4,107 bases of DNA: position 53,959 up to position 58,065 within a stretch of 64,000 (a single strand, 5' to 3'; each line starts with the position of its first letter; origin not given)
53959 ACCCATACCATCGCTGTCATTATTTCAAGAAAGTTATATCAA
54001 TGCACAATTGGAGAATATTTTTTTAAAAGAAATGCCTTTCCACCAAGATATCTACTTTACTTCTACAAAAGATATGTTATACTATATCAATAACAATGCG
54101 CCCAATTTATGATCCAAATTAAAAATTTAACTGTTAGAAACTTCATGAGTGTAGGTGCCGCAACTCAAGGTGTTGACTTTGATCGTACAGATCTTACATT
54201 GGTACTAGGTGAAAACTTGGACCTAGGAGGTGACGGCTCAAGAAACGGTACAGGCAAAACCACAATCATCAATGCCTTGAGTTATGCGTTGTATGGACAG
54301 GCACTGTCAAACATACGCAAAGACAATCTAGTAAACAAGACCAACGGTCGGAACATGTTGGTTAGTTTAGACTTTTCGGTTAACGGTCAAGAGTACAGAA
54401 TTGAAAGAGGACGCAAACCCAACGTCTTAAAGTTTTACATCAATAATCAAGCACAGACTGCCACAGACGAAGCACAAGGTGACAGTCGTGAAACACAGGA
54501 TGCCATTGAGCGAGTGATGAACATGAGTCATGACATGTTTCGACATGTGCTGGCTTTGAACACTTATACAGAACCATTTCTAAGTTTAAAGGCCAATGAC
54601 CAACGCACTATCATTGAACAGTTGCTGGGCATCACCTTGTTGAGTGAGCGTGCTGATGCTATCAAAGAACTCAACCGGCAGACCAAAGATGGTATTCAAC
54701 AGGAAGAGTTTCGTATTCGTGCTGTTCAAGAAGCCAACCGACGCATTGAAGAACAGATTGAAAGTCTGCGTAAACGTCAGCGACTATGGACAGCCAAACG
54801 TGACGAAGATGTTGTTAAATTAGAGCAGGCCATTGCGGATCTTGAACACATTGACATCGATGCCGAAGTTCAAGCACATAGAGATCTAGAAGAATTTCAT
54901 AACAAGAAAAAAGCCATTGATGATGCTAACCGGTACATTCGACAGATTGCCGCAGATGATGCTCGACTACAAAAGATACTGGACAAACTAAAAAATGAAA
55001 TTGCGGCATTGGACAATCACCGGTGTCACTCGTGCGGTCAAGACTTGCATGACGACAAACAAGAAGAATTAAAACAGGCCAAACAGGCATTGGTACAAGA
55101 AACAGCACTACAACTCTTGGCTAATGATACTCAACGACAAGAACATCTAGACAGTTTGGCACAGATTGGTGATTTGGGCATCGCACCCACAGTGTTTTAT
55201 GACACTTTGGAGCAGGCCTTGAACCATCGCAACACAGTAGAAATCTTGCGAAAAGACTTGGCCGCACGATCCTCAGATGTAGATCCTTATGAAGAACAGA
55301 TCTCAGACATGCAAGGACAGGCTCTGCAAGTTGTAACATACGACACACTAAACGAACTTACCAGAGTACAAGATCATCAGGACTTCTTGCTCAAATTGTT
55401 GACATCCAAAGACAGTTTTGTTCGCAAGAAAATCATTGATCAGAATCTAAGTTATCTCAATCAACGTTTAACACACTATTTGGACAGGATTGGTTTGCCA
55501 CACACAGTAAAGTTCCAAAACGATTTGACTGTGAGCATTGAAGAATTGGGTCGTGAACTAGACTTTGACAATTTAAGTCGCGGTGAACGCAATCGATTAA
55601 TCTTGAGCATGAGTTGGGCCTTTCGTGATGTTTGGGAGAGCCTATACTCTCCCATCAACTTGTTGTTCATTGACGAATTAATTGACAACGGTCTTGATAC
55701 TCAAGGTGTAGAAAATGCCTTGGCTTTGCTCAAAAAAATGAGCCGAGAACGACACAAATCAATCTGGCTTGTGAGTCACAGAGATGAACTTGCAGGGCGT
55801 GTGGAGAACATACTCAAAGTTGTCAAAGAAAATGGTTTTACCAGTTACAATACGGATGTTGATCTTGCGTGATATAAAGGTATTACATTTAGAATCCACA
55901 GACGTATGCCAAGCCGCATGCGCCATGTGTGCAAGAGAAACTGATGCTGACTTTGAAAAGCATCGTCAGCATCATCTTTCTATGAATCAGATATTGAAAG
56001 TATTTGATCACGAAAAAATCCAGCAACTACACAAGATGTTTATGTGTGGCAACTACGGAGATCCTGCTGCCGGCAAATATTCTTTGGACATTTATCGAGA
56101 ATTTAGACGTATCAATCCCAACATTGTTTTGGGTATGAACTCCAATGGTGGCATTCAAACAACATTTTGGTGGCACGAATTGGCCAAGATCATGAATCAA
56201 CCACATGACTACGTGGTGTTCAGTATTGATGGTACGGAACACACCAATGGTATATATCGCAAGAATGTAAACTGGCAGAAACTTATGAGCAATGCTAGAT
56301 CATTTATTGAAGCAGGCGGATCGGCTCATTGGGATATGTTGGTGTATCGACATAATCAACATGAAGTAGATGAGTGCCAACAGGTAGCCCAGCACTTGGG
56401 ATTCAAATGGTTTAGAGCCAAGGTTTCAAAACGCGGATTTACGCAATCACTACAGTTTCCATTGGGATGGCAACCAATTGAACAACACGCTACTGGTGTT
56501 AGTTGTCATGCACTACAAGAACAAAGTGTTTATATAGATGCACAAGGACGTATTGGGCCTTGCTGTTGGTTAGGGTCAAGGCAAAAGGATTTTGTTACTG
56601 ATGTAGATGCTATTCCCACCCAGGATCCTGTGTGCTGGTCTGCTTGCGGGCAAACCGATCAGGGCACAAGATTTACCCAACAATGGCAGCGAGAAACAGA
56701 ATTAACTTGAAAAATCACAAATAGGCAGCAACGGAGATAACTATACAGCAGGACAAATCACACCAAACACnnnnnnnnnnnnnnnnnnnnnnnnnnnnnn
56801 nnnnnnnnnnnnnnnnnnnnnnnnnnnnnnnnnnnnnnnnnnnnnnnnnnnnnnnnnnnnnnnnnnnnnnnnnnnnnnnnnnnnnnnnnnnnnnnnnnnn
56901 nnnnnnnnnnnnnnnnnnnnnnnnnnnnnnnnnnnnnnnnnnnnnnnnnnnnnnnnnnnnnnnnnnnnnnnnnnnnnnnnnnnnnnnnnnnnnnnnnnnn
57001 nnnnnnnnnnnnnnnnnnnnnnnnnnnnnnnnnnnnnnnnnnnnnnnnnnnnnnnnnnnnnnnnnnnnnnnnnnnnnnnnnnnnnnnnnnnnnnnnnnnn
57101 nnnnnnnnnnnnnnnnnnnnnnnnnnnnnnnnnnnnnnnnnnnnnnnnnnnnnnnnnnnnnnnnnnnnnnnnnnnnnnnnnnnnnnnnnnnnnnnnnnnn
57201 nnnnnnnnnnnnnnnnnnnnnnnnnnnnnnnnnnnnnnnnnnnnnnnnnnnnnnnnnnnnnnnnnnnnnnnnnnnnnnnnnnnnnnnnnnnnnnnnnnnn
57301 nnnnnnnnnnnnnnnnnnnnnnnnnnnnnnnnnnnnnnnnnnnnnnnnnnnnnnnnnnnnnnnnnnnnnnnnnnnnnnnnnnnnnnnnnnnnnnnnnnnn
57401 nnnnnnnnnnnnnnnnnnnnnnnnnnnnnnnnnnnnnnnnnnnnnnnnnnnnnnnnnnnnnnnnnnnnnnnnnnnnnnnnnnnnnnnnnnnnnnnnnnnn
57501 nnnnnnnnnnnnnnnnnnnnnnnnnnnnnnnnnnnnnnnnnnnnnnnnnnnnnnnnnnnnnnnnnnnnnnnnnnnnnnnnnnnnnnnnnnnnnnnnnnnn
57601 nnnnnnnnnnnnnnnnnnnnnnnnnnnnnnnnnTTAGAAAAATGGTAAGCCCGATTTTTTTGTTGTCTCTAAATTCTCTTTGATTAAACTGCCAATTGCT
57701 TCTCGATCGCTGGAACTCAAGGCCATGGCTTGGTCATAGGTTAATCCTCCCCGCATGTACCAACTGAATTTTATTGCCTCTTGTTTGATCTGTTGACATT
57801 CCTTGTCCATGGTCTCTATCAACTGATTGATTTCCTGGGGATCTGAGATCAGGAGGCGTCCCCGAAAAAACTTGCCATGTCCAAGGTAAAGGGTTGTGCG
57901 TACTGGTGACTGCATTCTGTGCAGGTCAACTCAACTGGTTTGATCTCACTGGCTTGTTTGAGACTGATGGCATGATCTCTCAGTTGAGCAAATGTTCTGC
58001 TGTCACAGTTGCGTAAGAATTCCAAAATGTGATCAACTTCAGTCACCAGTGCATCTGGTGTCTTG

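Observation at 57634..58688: Predicted -1 frameshift fusing gp26-like and gp51-like chaperones, a lambda G/GT-type arrangement in a T4-like phage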

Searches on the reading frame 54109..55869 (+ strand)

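Call 93: search_protein_families(library=pfam, proteins=[window:54109-55869:+], max_evalue=0.001)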
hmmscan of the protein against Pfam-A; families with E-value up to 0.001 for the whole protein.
window:54109-55869:+ (587 aa): 2 families
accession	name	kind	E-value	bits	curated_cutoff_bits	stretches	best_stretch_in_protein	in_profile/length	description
PF13476.12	AAA_23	-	1.6e-11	45.6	27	1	7-327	2-192/201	AAA domain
PF02463.25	SMC_N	-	2.1e-11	44.1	40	1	4-576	2-217/220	RecF/RecN/SMC N terminal domain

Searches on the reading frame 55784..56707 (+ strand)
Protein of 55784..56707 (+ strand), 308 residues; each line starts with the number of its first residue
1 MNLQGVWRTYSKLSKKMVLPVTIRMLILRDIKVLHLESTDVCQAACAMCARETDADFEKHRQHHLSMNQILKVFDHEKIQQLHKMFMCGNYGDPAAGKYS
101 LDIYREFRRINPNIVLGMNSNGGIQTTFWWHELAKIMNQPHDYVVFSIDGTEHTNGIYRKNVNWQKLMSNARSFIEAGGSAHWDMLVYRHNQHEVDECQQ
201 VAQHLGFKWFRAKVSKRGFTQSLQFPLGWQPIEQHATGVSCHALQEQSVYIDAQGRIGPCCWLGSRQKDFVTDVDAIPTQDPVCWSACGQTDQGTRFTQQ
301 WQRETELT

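Call 93: search_protein_families(library=pfam, proteins=[window:55784-56707:+], max_evalue=0.001)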
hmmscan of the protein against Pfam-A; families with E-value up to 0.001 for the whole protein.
window:55784-56707:+ (308 aa): 1 family
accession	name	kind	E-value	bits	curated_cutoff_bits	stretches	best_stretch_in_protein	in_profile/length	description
PF04055.27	Radical_SAM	-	1.8e-08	35.2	29.5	1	37-192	2-154/166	Radical SAM superfamily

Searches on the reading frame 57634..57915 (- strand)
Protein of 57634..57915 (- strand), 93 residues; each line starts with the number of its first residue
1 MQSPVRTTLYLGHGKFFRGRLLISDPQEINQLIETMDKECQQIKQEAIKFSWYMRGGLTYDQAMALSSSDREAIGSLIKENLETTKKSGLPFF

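Call 3: search_protein_families(library=pfam, proteins=[window:57634-57915:-], max_evalue=0.01)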
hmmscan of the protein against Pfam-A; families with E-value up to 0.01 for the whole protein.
window:57634-57915:- (93 aa): 0 families

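Call 4: search_protein_families(library=phrogs, proteins=[window:57634-57915:-], max_evalue=0.01)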
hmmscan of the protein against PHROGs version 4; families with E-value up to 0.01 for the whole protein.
window:57634-57915:- (93 aa): 0 families

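Call 6: search_dna_similar(query=window:57634-57861:-, collection=phages, mode=protein, max_rows=40, max_evalue=0.01)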
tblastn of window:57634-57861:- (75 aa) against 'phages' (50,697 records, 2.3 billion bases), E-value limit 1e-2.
Records with a match: 3; places in all: 3; records where one place covers at least 80% of the query: 3.
Best place of each record, by identity: <60% 3.
By first word of the organism name: Agrobacterium 2; Sinorhizobium 1.
By host as written in the record: Agrobacterium tumefaciens C58 2; Sinohrizobium meliloti NRRL L-50 1.
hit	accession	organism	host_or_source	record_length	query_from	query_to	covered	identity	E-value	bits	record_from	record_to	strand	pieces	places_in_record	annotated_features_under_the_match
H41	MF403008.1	Agrobacterium phage Atu_ph07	Agrobacterium tumefaciens C58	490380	2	75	99%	37.8%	8e-12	64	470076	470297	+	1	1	hypothetical protein (x2)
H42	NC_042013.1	Agrobacterium phage Atu_ph07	Agrobacterium tumefaciens C58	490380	2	75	99%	37.8%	8e-12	64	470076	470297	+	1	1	hypothetical protein | baseplate hub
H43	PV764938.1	Sinorhizobium phage Phosso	Sinohrizobium meliloti NRRL L-50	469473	2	75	99%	34.7%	1e-6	49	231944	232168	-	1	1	hypothetical protein (x3)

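Call 7: get_annotated_region(hit=H42, flank=3500)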
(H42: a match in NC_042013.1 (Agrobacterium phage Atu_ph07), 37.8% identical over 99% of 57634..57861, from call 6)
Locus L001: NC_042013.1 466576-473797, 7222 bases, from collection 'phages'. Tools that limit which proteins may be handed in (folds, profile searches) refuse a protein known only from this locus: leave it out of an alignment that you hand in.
description: Agrobacterium phage Atu_ph07, complete genome.
organism: Agrobacterium phage Atu_ph07 (NCBI taxid 2024264)
taxonomy: Viruses; Duplodnaviria; Heunggongvirae; Uroviricota; Caudoviricetes; Polybotosvirus; Polybotosvirus Atuph07
host: Agrobacterium tumefaciens C58; source: -; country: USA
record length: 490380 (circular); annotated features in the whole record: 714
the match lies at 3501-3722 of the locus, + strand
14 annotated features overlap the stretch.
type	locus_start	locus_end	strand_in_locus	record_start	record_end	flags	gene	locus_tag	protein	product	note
CDS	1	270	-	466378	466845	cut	-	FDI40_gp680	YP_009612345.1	peptidyl-tRNA hydrolase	peptidyl-tRNA hydrolase, archaeal type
CDS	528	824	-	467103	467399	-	-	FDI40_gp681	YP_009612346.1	hypothetical protein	-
CDS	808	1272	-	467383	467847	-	-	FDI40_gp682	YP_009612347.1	hypothetical protein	-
CDS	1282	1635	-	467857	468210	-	-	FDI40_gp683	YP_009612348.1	hypothetical protein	-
CDS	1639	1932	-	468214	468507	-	-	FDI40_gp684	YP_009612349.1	MazG-like pyrophosphatase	-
CDS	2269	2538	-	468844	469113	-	-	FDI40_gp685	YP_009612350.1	hypothetical protein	-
CDS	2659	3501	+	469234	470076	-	-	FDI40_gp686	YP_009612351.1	baseplate hub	-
CDS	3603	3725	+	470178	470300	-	-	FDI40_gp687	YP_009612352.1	hypothetical protein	-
CDS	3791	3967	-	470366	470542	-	-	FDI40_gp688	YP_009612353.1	hypothetical protein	-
CDS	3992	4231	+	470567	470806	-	-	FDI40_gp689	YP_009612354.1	hypothetical protein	-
CDS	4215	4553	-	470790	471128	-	-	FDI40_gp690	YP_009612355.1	hypothetical protein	-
CDS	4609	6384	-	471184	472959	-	-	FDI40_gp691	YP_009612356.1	exonuclease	recombination-related endonuclease Gp46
CDS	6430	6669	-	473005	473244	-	-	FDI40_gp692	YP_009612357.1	hypothetical protein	-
CDS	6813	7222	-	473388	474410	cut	-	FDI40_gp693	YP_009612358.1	recombination-related endonuclease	-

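Call 8: get_annotated_region(hit=H43, flank=3500)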
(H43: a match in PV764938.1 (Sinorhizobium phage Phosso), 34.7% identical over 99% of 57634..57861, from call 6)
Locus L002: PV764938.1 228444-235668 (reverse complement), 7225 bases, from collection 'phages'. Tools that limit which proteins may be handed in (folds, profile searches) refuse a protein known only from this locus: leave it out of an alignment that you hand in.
description: Sinorhizobium phage Phosso, complete genome.
organism: Sinorhizobium phage Phosso (NCBI taxid 3435197)
taxonomy: Viruses
host: Sinohrizobium meliloti NRRL L-50; source: soil; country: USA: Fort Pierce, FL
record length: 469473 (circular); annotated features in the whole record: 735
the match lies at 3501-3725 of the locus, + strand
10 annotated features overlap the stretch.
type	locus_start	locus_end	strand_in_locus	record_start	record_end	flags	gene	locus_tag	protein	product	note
CDS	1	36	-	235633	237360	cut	-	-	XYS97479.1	portal protein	322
CDS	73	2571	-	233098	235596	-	-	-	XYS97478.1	hypothetical protein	321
CDS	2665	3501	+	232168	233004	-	-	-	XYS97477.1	hypothetical protein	320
CDS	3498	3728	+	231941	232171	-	-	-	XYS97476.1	hypothetical protein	319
CDS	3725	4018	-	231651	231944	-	-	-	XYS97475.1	hypothetical protein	318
CDS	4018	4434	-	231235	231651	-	-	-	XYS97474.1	hypothetical protein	317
CDS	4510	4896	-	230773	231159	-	-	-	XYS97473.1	ribonuclease HI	316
CDS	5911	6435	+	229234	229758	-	-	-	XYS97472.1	Holliday junction resolvase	315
CDS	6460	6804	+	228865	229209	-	-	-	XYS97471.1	hypothetical protein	314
CDS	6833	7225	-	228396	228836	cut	-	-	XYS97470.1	hypothetical protein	313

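Call 25: search_protein_families(library=pfam, proteins=[window:57637-57864:-, L001:3495-3722:+], max_evalue=10)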
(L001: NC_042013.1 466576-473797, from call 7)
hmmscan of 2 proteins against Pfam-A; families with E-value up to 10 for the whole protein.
window:57637-57864:- (76 aa): 1 family
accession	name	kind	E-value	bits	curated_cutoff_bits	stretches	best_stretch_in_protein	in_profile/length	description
PF10345.15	Cohesin_load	-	0.029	13.2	25.8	1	8-54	463-509/585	Cohesin loading factor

L001:3495-3722:+ (76 aa): 0 families

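Call 26: search_protein_families(library=phrogs, proteins=[window:57637-57864:-, L001:3495-3722:+], max_evalue=10)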
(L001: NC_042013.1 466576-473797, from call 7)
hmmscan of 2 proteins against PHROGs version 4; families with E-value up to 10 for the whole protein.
window:57637-57864:- (76 aa): 3 families
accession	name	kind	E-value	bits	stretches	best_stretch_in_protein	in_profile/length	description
phrog_5470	-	DNA, RNA and nucleotide metabolism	0.15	12.5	1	18-76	103-161/183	RNA 2'-phosphotransferase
phrog_11687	-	unknown function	0.19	12.8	1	6-54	30-75/116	-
phrog_1047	-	tail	0.19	10.7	1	6-71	563-631/1251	tail associated lysin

L001:3495-3722:+ (76 aa): 0 families

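Call 61: search_protein_representatives(alignment_id=A2)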
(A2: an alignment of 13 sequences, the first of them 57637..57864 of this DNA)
Query: 13 sequences, 76 profile positions. Proteins with E-value up to 0.001 (for the whole library): 473; up to 1e-10: 176; up to 1e-30: 0. The best 150 are listed.
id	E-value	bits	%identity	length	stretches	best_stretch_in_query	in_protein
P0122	2.4e-29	117.4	-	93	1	1-76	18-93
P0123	1.9e-28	114.5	-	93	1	1-76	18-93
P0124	1.8e-27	111.4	-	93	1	1-76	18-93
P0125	7.0e-27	109.5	-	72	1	6-76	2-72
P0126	1.2e-26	108.8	-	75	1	3-76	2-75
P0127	8.7e-26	106.0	-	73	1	8-76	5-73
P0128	1.3e-25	105.5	-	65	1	14-76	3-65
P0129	1.9e-25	104.9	-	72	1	5-76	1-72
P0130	4.0e-25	103.9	-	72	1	6-76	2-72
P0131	5.7e-25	103.4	-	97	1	3-73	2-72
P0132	6.4e-25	103.2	-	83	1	19-76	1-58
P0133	1.2e-24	102.3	-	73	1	4-76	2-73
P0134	1.9e-23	98.5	-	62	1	15-76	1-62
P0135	2.7e-23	98.0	-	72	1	6-76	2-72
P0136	4.8e-23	97.2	-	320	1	1-76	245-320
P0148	1.8e-20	89.0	-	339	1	1-75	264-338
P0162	7.6e-19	83.8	-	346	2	1-75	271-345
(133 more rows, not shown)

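Call 64: find_encoding_contigs(protein=P0148, flank=6000, max_places=3)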
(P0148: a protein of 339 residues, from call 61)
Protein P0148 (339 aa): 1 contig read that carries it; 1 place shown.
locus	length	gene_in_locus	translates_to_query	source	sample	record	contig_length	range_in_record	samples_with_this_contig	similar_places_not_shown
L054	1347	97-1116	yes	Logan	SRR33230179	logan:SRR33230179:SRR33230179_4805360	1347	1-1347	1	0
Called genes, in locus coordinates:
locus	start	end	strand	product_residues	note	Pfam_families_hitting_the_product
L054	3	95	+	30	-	?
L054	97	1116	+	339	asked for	PF12322:T4_baseplate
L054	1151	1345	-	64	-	?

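Call 65: find_encoding_contigs(protein=P0162, flank=6000, max_places=3)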
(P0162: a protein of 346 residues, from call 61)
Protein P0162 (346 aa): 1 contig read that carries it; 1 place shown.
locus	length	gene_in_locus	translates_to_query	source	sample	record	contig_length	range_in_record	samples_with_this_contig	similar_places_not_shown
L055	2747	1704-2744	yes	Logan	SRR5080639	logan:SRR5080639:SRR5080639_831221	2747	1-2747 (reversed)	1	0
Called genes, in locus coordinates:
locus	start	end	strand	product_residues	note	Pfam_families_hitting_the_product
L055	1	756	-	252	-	?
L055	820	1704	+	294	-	PF12322:T4_baseplate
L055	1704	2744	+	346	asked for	PF12322:T4_baseplate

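Call 73: predict_structure(alignment_id=A3)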
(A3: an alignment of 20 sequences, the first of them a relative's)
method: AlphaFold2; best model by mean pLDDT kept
length: 342 residues; sequences in the alignment: 20
mean_pLDDT: 87.9   pTM: 0.83
mean pLDDT of the five models: 87.9, 87.6, 86.5, 86.4, 85.9
residues with pLDDT >= 90: 161; 70-90: 171; 50-70: 8; < 50: 2
segments of 3 or more residues with pLDDT < 50: none
pLDDT, mean of each block of 10 residues (from residue 1): 75 91 88 89 87 95 94 95 92 81 86 85 91 94 95 91 78 80 90 95 90 94 94 89 88 88 91 89 90 84 80 80 84 82 58
secondary structure, 60 per line:
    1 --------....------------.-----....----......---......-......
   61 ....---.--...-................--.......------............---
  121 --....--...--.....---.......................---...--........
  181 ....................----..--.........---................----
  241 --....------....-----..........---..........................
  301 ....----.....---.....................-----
elements in order: E9-12 E31-34 H39-44 H48-53 H55-64 H76-90 E93-99 E106-112 H113-117 H123-126 E129-131 E134-138 H143-164 H173-194 E195-200 H209-217 H221-236 E243-246 E253-256 H262-271 H275-304 H309-313 H317-337

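Call 75: fold_search(model_id=the predicted structure, library=viral)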
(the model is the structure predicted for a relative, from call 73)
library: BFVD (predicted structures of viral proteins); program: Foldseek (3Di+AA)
matches with E <= 10: 500; with E <= 0.001: 67
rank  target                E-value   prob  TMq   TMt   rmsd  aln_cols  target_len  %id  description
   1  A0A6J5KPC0            4.1e-20  1.00  0.67  0.79   3.7       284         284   24  Baseplate hub assembly protein, bacteriophage T4-like [uncultured Caudovirales phage]
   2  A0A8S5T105            1.1e-17  1.00  0.67  0.73   3.5       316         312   20  Baseplate protein [Myoviridae sp. ctWb16]
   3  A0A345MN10            1.9e-16  1.00  0.66  0.78   3.4       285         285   19  (no name in the UniProt tables at hand)
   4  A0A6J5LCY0            2.7e-10  1.00  0.51  0.69   6.0       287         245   14  Uncharacterized protein [uncultured Caudovirales phage]
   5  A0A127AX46            1.2e-09  1.00  0.49  0.65   5.7       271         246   14  Baseplate hub subunit [Bacillus phage SP-15]
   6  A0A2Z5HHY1            1.5e-09  1.00  0.44  0.72   3.9       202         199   20  (no name in the UniProt tables at hand)
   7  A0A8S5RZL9            9.9e-09  1.00  0.48  0.39   9.3       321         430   15  Uncharacterized protein [Myoviridae sp. ctNQV2]
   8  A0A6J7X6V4            1.4e-08  1.00  0.46  0.52   8.5       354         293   12  Uncharacterized protein [uncultured Caudovirales phage]
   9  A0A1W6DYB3            1.6e-08  1.00  0.46  0.60   5.5       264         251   14  Putative baseplate hub subunit [Aeromonas phage phiA8-29]
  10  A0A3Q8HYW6            3.2e-08  1.00  0.43  0.56   6.9       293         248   14  (no name in the UniProt tables at hand)
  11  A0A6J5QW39            3.6e-08  1.00  0.45  0.57   6.6       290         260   12  Baseplate hub assembly protein, bacteriophage T4-like [uncultured Caudovirales phage]
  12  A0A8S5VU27            5.0e-08  1.00  0.43  0.45   9.6       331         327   12  Cysteine-rich protein [Ackermannviridae sp.]
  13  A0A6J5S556            6.3e-08  1.00  0.44  0.54   6.5       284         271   12  Baseplate hub assembly protein, bacteriophage T4-like [uncultured Caudovirales phage]
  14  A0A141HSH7            1.4e-07  1.00  0.43  0.39   8.1       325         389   12  (no name in the UniProt tables at hand)
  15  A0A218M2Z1            1.5e-07  1.00  0.45  0.59   7.5       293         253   13  Baseplate hub assembly chaperone [Acidovorax phage ACP17]
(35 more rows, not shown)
